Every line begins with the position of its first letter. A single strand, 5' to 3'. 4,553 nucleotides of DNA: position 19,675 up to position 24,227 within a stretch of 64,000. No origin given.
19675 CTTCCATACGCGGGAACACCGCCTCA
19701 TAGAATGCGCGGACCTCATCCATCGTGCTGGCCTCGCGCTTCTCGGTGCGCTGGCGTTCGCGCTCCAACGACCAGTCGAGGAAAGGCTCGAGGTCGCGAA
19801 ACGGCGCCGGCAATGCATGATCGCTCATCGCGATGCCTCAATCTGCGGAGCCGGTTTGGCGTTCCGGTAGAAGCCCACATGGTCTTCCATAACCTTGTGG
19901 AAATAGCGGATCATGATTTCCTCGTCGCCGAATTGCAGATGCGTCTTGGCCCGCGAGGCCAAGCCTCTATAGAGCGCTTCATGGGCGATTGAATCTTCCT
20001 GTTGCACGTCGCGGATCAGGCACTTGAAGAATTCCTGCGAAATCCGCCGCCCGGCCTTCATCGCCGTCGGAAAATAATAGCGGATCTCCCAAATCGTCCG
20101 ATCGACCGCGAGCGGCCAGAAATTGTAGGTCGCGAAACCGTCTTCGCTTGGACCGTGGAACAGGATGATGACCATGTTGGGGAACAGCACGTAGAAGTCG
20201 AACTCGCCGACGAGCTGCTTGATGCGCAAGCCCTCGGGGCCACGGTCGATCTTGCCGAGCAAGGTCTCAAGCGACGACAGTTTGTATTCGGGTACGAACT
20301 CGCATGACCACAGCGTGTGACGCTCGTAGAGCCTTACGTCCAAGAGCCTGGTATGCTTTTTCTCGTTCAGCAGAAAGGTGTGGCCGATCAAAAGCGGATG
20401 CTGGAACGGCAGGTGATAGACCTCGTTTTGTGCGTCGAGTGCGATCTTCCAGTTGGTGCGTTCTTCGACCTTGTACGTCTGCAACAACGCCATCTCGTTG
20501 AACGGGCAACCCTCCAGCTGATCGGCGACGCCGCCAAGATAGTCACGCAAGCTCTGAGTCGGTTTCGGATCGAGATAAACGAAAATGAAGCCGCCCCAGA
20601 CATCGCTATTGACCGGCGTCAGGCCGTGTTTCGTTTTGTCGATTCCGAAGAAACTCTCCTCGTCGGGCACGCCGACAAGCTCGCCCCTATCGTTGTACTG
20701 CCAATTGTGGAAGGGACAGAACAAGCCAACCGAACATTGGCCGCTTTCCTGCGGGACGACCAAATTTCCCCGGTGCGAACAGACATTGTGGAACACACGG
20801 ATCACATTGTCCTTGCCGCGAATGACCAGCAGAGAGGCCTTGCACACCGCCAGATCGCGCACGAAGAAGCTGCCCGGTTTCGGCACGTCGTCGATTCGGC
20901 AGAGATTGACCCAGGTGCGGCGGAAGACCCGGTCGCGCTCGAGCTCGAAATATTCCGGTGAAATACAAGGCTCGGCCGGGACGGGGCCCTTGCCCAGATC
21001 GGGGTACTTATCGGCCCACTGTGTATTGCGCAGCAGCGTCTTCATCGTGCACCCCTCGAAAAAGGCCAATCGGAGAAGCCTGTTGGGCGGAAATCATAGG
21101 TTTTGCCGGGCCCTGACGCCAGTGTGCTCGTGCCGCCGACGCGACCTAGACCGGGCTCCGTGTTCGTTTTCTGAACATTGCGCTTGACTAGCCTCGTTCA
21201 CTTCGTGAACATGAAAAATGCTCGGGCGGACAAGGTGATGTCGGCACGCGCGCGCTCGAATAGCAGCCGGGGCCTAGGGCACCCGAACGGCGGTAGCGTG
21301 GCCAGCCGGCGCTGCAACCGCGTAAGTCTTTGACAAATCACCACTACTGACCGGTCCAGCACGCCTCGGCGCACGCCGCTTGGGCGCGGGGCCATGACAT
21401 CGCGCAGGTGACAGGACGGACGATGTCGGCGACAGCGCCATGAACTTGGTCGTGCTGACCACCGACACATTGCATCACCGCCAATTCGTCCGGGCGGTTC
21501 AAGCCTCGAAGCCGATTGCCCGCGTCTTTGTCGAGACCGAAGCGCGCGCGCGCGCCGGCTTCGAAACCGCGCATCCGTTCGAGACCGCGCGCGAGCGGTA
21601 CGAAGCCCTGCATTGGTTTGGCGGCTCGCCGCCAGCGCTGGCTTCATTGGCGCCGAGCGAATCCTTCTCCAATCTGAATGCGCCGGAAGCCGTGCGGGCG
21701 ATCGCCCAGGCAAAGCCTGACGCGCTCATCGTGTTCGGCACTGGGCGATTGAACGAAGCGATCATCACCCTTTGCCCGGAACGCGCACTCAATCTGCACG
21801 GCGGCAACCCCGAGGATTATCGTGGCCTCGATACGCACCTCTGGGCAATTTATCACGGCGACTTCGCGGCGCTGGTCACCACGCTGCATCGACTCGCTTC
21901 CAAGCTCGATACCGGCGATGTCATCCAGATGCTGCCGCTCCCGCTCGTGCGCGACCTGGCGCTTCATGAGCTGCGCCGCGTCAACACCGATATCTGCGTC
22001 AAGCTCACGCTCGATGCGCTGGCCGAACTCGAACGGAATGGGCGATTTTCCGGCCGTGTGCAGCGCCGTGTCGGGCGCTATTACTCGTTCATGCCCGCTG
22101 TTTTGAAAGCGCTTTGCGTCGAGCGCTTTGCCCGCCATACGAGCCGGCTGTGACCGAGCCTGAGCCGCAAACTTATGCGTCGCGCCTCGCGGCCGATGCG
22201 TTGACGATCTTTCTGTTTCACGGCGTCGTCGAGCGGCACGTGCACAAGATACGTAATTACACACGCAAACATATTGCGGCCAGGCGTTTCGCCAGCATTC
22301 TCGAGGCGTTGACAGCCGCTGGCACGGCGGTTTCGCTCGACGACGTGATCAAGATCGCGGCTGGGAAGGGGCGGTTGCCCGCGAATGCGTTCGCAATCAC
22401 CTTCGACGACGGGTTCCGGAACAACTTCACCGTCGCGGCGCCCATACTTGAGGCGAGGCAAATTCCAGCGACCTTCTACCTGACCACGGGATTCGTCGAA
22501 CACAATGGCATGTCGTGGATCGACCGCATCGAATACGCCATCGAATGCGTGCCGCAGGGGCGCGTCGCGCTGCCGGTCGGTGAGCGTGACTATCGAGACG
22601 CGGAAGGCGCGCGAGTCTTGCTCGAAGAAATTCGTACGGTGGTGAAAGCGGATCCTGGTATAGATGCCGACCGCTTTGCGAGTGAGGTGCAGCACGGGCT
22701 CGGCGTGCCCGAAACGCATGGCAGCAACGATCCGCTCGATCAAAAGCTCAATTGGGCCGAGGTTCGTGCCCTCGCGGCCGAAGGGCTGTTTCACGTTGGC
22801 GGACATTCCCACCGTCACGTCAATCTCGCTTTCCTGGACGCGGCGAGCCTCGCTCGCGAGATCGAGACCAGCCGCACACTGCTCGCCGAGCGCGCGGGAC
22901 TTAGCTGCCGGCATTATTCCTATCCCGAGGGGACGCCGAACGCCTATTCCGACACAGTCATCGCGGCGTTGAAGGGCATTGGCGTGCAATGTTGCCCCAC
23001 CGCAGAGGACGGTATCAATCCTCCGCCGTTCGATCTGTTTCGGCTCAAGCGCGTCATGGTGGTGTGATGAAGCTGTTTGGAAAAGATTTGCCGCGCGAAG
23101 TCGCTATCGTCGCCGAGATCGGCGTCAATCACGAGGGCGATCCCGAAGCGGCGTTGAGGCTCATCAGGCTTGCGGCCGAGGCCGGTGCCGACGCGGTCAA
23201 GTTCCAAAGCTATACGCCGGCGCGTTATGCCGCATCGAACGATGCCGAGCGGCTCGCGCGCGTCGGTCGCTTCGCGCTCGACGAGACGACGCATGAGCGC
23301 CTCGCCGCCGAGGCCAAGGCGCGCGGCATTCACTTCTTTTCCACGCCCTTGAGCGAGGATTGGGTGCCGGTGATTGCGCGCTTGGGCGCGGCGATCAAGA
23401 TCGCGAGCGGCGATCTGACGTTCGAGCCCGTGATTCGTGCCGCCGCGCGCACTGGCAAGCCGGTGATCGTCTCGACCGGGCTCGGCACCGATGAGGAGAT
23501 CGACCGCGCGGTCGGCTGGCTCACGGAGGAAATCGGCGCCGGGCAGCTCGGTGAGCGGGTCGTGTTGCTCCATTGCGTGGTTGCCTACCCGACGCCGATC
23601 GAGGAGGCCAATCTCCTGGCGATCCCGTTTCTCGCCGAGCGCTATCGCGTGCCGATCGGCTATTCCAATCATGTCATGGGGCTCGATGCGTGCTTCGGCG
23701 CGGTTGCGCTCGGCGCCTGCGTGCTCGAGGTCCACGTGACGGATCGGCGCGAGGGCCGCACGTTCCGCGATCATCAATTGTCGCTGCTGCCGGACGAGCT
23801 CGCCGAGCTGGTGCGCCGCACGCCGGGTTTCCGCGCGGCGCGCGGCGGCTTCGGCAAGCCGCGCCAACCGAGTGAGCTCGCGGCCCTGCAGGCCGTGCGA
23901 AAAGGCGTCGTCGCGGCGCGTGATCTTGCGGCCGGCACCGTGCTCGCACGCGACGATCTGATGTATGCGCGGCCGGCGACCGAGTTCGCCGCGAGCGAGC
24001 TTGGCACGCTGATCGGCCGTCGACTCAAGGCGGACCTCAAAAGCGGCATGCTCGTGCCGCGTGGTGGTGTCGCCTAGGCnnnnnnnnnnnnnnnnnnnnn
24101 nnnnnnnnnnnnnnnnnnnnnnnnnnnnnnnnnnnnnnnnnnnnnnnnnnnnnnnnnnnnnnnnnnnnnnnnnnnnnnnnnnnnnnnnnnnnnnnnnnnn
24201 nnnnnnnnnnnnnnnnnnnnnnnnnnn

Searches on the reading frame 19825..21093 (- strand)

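Call 9: search_protein_families(library=pfam, proteins=[window:19825-21093:-], max_evalue=0.001)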
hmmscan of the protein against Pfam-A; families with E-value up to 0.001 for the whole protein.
window:19825-21093:- (422 aa): 2 families
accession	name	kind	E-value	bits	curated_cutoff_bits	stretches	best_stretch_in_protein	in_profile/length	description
PF00848.25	Ring_hydroxyl_A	-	1.8e-21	77.4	24.9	1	202-406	5-206/208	Ring hydroxylating alpha subunit (catalytic domain)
PF00355.32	Rieske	-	2.6e-14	53.3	20.3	1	60-147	1-83/88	Rieske [2Fe-2S] domain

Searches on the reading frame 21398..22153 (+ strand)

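Call 37: search_protein_families(library=pfam, proteins=[window:21398-22153:+], max_evalue=0.00001)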
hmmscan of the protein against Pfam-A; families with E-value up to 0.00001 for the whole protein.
window:21398-22153:+ (251 aa): 1 family
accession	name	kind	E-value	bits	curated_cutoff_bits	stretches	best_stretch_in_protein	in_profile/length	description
PF00551.24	Formyl_trans_N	-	1.9e-09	38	26.1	1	91-189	64-162/181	Formyl transferase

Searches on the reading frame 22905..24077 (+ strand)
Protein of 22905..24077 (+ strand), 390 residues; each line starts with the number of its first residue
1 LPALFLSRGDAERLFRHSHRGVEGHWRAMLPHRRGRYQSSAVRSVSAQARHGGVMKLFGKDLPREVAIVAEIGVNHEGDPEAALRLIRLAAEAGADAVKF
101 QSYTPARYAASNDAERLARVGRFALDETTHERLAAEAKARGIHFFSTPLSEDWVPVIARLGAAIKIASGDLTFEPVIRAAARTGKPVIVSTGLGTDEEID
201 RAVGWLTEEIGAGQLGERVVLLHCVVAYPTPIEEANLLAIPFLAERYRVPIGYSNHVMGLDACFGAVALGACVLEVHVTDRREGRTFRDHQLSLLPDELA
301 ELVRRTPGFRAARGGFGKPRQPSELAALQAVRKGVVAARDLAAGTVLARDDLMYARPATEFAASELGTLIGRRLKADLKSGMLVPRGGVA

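Call 8: search_protein_families(library=pfam, proteins=[window:22905-24077:+], max_evalue=0.001)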
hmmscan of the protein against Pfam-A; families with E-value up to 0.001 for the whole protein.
window:22905-24077:+ (390 aa): 2 families
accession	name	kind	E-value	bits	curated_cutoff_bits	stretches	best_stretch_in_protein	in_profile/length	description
PF03102.20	NeuB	-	4.3e-60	203.6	22.1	1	86-314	1-237/241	NeuB family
PF08666.17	SAF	-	4.1e-08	34.1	21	1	334-384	3-57/63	SAF domain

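Call 78: search_protein_families(library=ncbifam, proteins=[window:22905-24077:+], max_evalue=1e-10)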
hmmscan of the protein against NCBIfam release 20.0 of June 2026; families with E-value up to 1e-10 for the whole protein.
window:22905-24077:+ (390 aa): 2 families
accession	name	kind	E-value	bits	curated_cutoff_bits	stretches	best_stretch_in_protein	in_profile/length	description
TIGR03569.1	NeuB_NnaB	equivalog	3.5e-77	259.7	399.65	1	67-382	2-327/329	N-acetylneuraminate synthase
TIGR03586.1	PseI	equivalog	3.7e-58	197.2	340.25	1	66-381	2-324/327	pseudaminic acid synthase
